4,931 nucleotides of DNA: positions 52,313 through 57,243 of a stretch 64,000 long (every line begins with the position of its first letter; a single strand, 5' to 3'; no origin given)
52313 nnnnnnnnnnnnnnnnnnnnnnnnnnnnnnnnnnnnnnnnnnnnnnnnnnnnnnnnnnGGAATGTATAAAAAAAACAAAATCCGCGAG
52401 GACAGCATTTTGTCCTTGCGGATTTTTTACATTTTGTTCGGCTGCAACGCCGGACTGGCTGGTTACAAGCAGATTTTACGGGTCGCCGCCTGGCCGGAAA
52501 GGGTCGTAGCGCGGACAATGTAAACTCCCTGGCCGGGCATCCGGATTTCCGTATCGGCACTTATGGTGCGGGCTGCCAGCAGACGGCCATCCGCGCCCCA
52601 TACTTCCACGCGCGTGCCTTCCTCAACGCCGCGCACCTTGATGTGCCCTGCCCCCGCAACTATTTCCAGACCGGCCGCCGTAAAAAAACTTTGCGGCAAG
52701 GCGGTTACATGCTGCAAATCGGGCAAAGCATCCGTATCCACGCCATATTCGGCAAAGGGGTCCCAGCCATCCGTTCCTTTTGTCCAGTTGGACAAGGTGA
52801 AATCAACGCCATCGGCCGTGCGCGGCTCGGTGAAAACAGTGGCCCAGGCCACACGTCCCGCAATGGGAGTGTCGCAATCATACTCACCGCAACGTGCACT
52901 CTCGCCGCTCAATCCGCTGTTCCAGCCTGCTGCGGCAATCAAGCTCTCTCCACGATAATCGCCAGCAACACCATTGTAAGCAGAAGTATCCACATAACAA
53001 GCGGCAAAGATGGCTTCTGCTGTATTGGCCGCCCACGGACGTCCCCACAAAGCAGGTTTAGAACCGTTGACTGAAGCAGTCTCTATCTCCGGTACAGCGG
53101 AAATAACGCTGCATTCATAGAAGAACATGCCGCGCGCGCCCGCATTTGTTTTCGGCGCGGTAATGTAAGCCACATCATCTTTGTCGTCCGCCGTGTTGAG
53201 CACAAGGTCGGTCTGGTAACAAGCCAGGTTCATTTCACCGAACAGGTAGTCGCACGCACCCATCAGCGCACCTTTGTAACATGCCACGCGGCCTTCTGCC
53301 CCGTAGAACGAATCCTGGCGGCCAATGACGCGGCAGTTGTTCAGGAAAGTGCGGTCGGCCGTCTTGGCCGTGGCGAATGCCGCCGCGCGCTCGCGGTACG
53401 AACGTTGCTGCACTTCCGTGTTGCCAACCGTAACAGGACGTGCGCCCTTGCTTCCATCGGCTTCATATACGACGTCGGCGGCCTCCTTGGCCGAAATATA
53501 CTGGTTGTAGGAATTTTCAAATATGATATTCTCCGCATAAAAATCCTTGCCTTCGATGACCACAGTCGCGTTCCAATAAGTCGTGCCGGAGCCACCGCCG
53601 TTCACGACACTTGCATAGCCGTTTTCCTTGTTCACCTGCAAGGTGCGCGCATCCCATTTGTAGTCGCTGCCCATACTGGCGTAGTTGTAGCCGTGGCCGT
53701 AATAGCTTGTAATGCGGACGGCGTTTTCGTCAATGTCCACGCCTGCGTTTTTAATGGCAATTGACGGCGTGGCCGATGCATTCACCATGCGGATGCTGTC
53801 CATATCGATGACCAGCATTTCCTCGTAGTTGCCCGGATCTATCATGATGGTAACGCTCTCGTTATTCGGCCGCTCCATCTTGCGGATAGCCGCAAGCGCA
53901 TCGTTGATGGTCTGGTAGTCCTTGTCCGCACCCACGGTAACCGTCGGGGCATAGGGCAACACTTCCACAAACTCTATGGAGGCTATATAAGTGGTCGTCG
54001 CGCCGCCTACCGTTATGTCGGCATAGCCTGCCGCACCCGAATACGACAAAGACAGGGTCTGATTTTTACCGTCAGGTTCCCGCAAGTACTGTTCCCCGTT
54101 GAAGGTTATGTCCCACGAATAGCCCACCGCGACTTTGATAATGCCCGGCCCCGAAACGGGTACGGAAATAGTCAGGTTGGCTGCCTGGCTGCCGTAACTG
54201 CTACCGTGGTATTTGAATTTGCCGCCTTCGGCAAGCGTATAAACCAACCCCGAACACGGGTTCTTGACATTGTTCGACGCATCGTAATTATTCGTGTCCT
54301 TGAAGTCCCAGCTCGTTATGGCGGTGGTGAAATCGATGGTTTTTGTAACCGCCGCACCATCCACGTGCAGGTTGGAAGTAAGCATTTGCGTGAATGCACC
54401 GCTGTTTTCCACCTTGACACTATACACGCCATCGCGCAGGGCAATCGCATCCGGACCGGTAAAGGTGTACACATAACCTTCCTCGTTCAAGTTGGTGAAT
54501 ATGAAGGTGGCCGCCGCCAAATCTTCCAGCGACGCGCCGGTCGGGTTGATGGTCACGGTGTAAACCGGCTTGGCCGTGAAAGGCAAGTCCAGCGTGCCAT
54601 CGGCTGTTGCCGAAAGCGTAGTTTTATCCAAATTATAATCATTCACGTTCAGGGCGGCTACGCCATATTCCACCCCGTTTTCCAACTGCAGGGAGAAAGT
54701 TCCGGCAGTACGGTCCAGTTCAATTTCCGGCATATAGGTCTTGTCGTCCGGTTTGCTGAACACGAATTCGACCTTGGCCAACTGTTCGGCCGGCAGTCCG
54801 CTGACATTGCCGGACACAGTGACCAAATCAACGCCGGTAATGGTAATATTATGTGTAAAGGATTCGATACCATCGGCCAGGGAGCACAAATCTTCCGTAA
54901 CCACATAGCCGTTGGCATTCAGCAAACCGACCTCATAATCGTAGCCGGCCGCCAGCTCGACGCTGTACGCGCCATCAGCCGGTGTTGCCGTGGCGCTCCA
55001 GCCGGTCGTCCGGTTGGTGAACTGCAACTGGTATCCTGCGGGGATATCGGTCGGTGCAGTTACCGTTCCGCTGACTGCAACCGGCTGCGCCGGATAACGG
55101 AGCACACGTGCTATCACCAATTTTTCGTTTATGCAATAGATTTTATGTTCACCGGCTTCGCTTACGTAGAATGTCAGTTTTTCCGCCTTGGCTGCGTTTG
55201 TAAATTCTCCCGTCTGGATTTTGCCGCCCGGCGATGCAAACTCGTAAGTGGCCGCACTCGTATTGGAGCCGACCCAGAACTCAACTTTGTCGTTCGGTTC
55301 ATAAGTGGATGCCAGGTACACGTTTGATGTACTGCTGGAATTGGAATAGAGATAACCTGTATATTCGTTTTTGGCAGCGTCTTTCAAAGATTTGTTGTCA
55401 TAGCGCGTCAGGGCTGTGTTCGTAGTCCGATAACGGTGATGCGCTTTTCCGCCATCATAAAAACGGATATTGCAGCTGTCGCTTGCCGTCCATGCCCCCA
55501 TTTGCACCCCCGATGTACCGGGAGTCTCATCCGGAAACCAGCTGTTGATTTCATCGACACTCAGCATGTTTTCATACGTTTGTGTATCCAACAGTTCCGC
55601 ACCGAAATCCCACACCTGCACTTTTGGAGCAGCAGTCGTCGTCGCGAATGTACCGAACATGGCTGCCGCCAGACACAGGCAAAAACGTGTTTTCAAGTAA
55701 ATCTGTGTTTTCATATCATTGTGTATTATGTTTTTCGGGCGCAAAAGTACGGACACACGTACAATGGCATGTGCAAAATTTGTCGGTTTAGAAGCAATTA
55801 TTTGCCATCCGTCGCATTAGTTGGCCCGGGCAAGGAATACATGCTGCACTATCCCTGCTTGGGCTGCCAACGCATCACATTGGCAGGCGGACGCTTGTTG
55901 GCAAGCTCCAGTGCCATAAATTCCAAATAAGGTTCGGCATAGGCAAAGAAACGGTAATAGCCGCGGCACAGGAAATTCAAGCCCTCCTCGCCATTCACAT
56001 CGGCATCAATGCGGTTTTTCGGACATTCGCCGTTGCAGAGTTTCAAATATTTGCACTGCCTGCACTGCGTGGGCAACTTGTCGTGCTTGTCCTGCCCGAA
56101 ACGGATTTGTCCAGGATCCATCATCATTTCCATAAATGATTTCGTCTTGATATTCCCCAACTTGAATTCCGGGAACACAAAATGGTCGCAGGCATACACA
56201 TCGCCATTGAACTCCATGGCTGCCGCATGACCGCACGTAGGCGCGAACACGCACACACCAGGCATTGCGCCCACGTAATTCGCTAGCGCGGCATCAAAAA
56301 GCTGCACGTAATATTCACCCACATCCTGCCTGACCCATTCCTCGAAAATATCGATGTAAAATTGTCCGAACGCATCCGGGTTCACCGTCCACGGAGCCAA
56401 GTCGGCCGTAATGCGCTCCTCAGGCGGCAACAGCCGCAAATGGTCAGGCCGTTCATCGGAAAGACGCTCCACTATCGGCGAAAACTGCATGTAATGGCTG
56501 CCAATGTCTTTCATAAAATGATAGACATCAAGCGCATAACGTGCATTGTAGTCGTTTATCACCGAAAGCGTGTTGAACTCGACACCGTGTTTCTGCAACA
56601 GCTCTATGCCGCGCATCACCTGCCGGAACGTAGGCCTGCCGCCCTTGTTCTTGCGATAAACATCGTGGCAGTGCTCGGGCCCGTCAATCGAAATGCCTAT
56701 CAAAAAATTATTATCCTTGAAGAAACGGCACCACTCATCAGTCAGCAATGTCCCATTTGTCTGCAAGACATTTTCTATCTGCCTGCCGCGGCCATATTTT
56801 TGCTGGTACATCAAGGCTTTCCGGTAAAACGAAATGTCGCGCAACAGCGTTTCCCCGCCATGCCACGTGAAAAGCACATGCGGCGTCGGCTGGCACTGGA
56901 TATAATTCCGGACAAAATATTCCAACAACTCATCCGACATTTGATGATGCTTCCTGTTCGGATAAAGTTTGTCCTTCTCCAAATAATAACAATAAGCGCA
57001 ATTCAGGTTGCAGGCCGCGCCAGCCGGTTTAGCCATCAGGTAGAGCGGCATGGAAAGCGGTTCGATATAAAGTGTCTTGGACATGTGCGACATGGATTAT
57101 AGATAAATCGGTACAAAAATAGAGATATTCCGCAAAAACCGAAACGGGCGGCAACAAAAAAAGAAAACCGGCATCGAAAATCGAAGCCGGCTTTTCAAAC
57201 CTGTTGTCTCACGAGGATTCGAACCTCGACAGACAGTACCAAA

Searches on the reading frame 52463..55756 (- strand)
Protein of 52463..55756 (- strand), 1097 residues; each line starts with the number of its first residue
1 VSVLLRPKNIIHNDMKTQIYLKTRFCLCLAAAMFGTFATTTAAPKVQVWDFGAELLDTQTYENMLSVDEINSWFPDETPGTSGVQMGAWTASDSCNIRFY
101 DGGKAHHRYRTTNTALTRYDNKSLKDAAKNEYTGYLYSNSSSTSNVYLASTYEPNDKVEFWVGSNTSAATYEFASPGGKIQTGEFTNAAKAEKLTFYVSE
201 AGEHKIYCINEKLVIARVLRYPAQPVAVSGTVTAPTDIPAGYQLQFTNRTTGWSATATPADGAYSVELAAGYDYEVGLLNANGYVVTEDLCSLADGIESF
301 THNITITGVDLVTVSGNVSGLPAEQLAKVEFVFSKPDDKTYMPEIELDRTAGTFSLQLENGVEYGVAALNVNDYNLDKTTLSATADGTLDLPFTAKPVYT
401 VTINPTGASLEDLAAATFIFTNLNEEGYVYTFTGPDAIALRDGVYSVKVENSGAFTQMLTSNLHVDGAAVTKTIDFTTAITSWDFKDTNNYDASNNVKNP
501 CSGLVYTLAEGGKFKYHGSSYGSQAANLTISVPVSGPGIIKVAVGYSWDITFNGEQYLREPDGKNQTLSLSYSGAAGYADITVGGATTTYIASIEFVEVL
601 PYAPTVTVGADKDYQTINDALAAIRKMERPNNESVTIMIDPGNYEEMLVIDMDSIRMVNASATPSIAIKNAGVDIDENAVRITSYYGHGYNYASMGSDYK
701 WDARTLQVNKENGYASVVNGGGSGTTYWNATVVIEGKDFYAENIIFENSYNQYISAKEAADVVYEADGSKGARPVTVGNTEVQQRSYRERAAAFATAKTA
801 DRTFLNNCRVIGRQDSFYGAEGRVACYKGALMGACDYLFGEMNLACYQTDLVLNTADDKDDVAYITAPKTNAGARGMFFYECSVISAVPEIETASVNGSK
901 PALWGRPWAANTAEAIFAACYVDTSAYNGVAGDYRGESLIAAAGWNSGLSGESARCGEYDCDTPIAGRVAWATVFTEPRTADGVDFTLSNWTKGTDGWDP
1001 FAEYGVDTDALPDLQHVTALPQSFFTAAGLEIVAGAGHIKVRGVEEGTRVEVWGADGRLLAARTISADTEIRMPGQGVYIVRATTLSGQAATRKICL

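Call 51: search_protein_families(library=pfam, proteins=[window:52463-55756:-], max_evalue=0.00001)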
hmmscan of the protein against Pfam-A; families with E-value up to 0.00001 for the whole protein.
window:52463-55756:- (1097 aa): 1 family
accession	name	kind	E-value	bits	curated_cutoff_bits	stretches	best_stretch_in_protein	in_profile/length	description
PF01095.25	Pectinesterase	-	2.3e-15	56.5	27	1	789-924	103-235/298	Pectinesterase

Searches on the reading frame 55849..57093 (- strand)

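Call 51: search_protein_families(library=pfam, proteins=[window:55849-57093:-], max_evalue=0.00001)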
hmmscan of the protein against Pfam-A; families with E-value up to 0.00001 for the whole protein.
window:55849-57093:- (414 aa): 2 families
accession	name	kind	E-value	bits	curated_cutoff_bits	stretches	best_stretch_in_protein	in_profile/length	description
PF04055.27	Radical_SAM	-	8.4e-20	72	29.5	1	27-193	6-165/166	Radical SAM superfamily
PF13186.11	SPASM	-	1.2e-09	38.8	21.5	1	290-348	7-67/67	Iron-sulfur cluster-binding domain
